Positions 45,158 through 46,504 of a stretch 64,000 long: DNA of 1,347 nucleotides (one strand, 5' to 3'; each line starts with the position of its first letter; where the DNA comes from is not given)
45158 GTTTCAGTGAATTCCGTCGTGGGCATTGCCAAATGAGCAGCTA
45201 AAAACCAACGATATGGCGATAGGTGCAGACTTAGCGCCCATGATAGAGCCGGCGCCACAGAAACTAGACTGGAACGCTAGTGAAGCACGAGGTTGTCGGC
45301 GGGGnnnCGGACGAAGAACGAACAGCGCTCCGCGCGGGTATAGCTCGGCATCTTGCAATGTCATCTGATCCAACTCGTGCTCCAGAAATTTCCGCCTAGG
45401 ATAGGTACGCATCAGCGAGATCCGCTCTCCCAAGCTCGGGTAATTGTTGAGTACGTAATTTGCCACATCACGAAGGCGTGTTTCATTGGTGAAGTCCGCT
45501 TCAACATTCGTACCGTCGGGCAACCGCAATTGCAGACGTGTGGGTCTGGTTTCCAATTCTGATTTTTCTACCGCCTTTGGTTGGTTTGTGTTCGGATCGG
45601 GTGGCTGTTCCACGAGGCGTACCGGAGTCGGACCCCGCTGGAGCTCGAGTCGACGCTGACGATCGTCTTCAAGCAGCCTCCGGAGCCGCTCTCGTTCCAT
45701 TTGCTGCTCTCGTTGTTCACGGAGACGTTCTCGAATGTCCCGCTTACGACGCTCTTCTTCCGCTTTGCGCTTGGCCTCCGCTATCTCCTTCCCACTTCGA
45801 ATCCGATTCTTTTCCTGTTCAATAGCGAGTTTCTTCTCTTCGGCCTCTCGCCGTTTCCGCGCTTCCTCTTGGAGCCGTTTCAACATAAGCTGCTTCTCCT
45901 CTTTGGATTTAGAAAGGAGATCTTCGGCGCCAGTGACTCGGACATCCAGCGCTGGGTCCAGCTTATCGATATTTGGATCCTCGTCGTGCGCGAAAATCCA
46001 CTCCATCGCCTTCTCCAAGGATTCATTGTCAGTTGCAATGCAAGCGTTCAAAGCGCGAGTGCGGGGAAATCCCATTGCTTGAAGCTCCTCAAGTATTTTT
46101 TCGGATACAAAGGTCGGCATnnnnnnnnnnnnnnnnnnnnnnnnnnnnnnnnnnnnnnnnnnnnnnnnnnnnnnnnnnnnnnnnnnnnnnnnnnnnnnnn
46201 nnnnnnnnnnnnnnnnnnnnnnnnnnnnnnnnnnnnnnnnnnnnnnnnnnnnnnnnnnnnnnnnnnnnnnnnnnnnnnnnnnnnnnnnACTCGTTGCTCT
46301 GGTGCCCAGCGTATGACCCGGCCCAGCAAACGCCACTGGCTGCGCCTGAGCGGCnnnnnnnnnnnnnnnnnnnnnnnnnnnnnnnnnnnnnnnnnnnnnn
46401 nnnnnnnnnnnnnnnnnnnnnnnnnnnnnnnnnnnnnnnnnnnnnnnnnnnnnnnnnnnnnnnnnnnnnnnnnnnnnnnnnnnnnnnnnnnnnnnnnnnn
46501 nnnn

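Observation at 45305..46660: Unusual thioredoxin-UBA-UBX domain fusion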

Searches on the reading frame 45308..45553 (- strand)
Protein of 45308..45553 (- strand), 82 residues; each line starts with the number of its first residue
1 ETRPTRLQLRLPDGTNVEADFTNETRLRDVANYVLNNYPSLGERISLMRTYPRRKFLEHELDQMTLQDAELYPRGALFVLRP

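Call 22: search_solved_structures(query=window:45308-45553:-, max_evalue=1, show_alignments=5)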
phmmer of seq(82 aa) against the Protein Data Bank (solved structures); distinct sequences matched with E-value up to 1: 18.
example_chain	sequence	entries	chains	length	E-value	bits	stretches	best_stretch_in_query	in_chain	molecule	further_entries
5x3p_A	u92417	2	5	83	4e-06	30.2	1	5-79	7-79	UBX domain-containing protein 7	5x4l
1wj4_A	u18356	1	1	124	6.3e-06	29.6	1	5-79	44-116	KIAA0794 protein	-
2kxj_A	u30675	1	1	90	1.8e-05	28.1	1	5-79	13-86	UBX domain-containing protein 4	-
2dzk_A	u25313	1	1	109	4.2e-05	27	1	5-80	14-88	UBX domain-containing protein 2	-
8hrz_M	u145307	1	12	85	0.00033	24.1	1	4-71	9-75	NSFL1 cofactor p47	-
8b5r_Y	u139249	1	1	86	0.00036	24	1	4-70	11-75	UBX domain-containing protein 2B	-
1i42_A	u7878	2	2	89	0.00045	23.7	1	4-71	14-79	P47 | p47 protein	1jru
1s3s_G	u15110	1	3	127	0.00098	22.6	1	4-71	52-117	p47 protein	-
1h8c_A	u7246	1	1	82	0.0017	21.8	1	5-79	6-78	FAS-ASSOCIATED FACTOR 1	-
3qc8_B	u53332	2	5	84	0.0018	21.8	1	5-79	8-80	FAS-associated factor 1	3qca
3qq8_B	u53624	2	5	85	0.0019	21.7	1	5-79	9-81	FAS-associated factor 1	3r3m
3qwz_B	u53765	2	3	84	0.0019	21.7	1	5-79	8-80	FAS-associated factor 1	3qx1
8kg2_M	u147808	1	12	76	0.0047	20.5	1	6-79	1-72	FAS-associated factor 1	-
9mpu_B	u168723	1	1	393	0.0072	19.9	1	4-71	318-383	NSFL1 cofactor p47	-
9v9o_A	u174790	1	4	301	0.0073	19.8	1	5-64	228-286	Cell division control protein 48 homolog A,Plant UBX domain-containing protein 5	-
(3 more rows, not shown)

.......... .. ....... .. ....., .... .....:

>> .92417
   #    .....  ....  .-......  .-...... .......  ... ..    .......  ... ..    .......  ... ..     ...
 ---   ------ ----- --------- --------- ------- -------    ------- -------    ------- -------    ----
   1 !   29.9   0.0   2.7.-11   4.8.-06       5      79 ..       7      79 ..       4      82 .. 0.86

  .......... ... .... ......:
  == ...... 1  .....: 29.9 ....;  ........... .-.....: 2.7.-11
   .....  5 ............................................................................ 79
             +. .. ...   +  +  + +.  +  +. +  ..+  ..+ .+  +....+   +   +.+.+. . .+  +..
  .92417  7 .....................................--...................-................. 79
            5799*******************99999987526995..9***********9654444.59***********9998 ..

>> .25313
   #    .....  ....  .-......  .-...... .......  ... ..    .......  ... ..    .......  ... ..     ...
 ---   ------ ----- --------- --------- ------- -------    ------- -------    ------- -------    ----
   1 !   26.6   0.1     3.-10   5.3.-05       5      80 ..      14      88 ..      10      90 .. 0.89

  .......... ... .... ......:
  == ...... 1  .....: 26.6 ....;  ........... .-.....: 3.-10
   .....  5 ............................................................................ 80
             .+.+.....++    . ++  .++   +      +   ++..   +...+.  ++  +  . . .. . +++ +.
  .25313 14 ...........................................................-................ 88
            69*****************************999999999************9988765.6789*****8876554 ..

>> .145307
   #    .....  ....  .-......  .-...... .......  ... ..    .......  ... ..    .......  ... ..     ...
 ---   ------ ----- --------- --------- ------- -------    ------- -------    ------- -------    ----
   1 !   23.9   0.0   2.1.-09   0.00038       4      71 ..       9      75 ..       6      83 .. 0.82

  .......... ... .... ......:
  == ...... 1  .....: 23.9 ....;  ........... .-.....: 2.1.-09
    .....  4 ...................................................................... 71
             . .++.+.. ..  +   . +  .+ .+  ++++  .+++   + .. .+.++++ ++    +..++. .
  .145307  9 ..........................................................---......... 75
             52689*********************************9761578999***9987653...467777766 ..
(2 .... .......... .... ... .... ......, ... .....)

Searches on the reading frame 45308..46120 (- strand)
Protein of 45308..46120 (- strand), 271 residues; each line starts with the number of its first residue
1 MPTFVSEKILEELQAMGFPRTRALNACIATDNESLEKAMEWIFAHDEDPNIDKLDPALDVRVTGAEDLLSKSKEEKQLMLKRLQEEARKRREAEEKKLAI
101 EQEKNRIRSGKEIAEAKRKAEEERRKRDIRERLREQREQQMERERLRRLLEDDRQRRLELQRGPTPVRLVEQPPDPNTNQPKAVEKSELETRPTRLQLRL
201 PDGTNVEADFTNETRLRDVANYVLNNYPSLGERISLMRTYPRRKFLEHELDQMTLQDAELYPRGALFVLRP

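Call 11: search_solved_structures(query=window:45308-46120:-, max_evalue=0.01, show_alignments=3)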
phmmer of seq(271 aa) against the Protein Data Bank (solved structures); distinct sequences matched with E-value up to 0.01: 21.
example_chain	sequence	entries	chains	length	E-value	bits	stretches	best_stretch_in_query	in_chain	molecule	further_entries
3ihp_A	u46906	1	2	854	2.6e-10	43.5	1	12-60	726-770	Ubiquitin carboxyl-terminal hydrolase 5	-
2lbc_A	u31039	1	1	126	9.4e-10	41.7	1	7-47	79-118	Ubiquitin carboxyl-terminal hydrolase 13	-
1whc_A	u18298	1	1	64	1.6e-08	37.6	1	9-53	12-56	UBA/UBX 33.3 kDa protein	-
1vek_A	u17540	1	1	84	1.9e-06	30.8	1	5-53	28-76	ubiquitin-specific protease 14, putative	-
2crn_A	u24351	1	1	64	2.7e-06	30.3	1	6-53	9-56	UBASH3A protein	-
1wj4_A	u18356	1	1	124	3.5e-06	30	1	169-268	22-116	KIAA0794 protein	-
2dai_A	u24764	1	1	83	5.9e-06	29.2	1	5-53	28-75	Ubiquitin associated domain containing 1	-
2dak_A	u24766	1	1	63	2.1e-05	27.4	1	11-50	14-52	Ubiquitin carboxyl-terminal hydrolase 5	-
5x3p_A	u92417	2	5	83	3.3e-05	26.8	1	194-268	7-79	UBX domain-containing protein 7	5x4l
2kxj_A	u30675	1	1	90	0.00012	25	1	194-268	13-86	UBX domain-containing protein 4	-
2cpw_A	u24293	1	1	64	0.00015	24.6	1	9-46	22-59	Cbl-interacting protein Sts-1 variant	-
2dzk_A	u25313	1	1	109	0.00025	23.9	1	194-269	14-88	UBX domain-containing protein 2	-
2dag_A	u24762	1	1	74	0.00038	23.3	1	5-51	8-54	Ubiquitin carboxyl-terminal hydrolase 5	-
1s3s_G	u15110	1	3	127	0.00085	22.2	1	172-260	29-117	p47 protein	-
8hrz_M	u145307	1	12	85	0.0016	21.3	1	192-260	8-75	NSFL1 cofactor p47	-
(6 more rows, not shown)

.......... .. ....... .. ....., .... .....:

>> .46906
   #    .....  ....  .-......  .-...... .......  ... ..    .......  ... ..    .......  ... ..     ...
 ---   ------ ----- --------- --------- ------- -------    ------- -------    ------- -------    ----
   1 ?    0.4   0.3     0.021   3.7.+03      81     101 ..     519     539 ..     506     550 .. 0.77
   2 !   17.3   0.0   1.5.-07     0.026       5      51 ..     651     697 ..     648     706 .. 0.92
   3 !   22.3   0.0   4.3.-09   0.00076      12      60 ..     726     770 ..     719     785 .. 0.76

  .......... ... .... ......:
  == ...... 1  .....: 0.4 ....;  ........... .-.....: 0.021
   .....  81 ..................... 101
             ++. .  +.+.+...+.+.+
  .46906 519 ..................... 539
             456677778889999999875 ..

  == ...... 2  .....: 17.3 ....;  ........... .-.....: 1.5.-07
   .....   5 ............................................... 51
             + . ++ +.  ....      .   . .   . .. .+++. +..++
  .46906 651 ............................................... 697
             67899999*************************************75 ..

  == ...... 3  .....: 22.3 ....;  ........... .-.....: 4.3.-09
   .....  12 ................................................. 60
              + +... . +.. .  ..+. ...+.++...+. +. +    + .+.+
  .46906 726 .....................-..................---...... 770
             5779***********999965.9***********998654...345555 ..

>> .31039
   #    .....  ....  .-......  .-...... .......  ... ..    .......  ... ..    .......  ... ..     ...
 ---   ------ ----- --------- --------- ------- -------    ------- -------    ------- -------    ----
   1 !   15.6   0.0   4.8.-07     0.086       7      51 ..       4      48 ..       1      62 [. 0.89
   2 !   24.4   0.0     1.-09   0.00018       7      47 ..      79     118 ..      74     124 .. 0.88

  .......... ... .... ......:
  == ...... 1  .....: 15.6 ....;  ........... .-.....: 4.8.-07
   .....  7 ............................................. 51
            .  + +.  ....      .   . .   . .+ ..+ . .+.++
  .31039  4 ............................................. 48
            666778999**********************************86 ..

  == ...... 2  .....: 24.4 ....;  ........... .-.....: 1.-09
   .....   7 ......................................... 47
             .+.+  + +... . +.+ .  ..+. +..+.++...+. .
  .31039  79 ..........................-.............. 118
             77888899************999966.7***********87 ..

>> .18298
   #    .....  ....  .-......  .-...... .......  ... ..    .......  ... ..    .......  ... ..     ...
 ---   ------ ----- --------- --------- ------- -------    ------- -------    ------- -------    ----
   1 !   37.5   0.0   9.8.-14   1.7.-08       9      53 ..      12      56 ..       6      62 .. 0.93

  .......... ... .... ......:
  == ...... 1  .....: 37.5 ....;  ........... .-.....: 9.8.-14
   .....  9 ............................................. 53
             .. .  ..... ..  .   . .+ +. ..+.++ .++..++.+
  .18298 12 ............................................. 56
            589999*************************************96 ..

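Call 47: find_homologous_proteins(query=window:45308-46120:-, max_evalue=0.00001)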
Query seq(271 aa) (271 aa): 29 proteins with E <= 0.00001 among 4598 candidates.
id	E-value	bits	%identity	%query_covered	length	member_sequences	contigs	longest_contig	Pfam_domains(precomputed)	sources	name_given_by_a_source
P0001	1.1e-163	561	100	100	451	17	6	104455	PF22562.3,PF00627.38,PF00085.27,PF00789.27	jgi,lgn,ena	jgi:thioredoxin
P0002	5.8e-157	539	100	95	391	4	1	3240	PF22562.3,PF00627.38,PF00085.27,PF00789.27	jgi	jgi:thioredoxin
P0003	2.0e-94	334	63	98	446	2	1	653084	PF22562.3,PF00627.38,PF00085.27,PF13098.14,PF00789.27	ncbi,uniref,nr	ncbi:hypothetical protein F1559_004289 [Cyanidiococcus yangmingshanensis]|uniref:Uncharacterized pro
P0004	3.0e-93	330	61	99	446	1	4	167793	PF22562.3,PF00627.38,PF00085.27,PF13905.13,PF13098.14,PF00578.28,PF00789.27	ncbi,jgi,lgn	jgi:thioredoxin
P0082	2.4e-30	124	38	99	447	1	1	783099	PF22562.3,PF00627.38,PF00085.27,PF13098.14,PF00789.27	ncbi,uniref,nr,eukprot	ncbi:Thioredoxin [Porphyridium purpureum]|uniref:Thioredoxin n=1 Tax=Porphyridium purpureum TaxID=35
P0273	1.1e-22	99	56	16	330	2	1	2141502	PF22562.3,PF00627.38,PF00789.27,PF24560.2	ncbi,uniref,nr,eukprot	ncbi:hypothetical protein CAOG_03071 [Capsaspora owczarzaki ATCC 30864]|uniref:UBX domain-containing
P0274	1.9e-22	98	48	45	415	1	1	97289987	PF22562.3,PF00627.38,PF09409.16,PF24560.2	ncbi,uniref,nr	ncbi:uncharacterized protein LOC132274829 [Cornus florida]|uniref:uncharacterized protein LOC1322748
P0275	5.0e-20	90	34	68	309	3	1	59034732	PF22562.3,PF00627.38,PF09409.16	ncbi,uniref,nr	ncbi:uncharacterized protein LOC133739869 isoform X2 [Rosa rugosa]|uniref:uncharacterized protein LO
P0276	1.6e-19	88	28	97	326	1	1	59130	PF22562.3,PF00627.38,PF00789.27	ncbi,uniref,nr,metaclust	ncbi:UBX domain-containing protein 1-A [Orchesella cincta]|uniref:UBX domain-containing protein 1-A 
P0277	9.6e-14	70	27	96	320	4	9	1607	PF22562.3,PF00627.38,PF00789.27,PF24560.2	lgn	-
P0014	1.7e-13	69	35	68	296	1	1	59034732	PF22562.3,PF00627.38,PF09409.16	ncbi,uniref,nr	ncbi:uncharacterized protein LOC133739869 isoform X3 [Rosa rugosa]|uniref:uncharacterized protein LO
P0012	3.1e-13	68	40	55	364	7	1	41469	PF22562.3,PF00627.38,PF09409.16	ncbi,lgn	-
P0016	1.9e-12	65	40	55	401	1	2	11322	PF22562.3,PF00627.38,PF09409.16,PF24560.2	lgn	-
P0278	8.3e-12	63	37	55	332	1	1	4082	PF22562.3,PF00627.38,PF09409.16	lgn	-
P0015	1.7e-11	62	38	55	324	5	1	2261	PF22562.3,PF00627.38,PF09409.16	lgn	-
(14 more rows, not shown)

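Call 49: search_protein_families(library=pfam, proteins=[P0276, P0273], max_evalue=0.001)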
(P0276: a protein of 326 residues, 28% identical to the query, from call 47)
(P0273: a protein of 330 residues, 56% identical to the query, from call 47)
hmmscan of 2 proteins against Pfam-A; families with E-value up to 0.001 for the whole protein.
P0276 (326 aa): 4 families
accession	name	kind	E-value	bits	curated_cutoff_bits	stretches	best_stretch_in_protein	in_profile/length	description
PF00789.26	UBX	-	1.1e-19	70.9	21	1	243-323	2-81/82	UBX domain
PF22562.2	UBA_7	-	5.7e-13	49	27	1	3-42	3-42/48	UBA-like domain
PF00627.37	UBA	-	6e-08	32.8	22.4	1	5-37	6-37/37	UBA/TS-N domain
PF24560.1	zf-C2H2_OTU1_C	-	0.00018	21.6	27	1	84-112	6-34/35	Ubiquitin thioesterase OTU1, C-terminal C2H2-type zinc finger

P0273 (330 aa): 4 families
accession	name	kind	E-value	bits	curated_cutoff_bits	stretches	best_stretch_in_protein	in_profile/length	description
PF22562.2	UBA_7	-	1.6e-22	79.6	27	1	3-48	3-48/48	UBA-like domain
PF00789.26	UBX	-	9.1e-22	77.5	21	1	249-327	3-81/82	UBX domain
PF00627.37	UBA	-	1.9e-11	43.9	22.4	1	3-37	4-37/37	UBA/TS-N domain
PF24560.1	zf-C2H2_OTU1_C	-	1.1e-09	38.3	27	1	93-123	4-34/35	Ubiquitin thioesterase OTU1, C-terminal C2H2-type zinc finger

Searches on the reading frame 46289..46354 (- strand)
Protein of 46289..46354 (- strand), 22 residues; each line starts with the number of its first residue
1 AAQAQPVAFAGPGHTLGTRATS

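Call 70: search_solved_structures(query=A4, max_evalue=10, show_alignments=5)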
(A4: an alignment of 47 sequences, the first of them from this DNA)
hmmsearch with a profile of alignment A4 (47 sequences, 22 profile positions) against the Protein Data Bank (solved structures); distinct sequences matched with E-value up to 10: 15.
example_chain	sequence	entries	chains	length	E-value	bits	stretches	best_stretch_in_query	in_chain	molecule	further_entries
7r7s_I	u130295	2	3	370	8.1e-06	28.5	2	2-20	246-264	NSFL1 cofactor p47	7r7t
9mpu_B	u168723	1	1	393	8.2e-06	28.5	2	2-20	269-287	NSFL1 cofactor p47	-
1ss6_A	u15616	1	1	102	0.0049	19.8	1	2-20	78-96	NSFL1 cofactor p47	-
1s3s_G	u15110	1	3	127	0.0066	19.4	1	2-20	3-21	p47 protein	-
9yrc_H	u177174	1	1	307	0.0066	19.4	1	2-16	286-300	Ubiquitin recognition factor in ER-associated degradation protein 1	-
11sy_P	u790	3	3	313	0.0069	19.3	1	2-16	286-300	Ubiquitin recognition factor in ER-associated degradation protein 1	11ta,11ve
9yw2_I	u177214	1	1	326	0.0075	19.2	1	2-16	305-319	Ubiquitin recognition factor in ER-associated degradation protein 1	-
5c1b_V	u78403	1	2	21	0.1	15.6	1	7-16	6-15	Ubiquitin fusion degradation protein 1 homolog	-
6opc_Z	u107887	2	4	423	0.14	15.2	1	8-18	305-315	UBX domain-containing protein 1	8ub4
9mpr_G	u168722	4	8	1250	0.18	14.9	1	8-21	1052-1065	Deubiquitinating protein VCPIP1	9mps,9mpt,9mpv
9dil_C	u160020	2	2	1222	0.21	14.7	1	8-21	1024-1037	Deubiquitinating protein VCPIP1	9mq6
6o58_L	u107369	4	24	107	0.48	13.6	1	3-16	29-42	Essential MCU regulator, mitochondrial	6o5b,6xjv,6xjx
7kzp_F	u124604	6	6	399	1.5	12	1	8-20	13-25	Fanconi anemia group F protein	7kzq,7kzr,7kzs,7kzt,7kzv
7kzp_C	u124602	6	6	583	2.6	11.3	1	8-20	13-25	Fanconi anemia group C protein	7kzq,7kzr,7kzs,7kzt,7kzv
2dkv_A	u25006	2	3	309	2.8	11.2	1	1-15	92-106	chitinase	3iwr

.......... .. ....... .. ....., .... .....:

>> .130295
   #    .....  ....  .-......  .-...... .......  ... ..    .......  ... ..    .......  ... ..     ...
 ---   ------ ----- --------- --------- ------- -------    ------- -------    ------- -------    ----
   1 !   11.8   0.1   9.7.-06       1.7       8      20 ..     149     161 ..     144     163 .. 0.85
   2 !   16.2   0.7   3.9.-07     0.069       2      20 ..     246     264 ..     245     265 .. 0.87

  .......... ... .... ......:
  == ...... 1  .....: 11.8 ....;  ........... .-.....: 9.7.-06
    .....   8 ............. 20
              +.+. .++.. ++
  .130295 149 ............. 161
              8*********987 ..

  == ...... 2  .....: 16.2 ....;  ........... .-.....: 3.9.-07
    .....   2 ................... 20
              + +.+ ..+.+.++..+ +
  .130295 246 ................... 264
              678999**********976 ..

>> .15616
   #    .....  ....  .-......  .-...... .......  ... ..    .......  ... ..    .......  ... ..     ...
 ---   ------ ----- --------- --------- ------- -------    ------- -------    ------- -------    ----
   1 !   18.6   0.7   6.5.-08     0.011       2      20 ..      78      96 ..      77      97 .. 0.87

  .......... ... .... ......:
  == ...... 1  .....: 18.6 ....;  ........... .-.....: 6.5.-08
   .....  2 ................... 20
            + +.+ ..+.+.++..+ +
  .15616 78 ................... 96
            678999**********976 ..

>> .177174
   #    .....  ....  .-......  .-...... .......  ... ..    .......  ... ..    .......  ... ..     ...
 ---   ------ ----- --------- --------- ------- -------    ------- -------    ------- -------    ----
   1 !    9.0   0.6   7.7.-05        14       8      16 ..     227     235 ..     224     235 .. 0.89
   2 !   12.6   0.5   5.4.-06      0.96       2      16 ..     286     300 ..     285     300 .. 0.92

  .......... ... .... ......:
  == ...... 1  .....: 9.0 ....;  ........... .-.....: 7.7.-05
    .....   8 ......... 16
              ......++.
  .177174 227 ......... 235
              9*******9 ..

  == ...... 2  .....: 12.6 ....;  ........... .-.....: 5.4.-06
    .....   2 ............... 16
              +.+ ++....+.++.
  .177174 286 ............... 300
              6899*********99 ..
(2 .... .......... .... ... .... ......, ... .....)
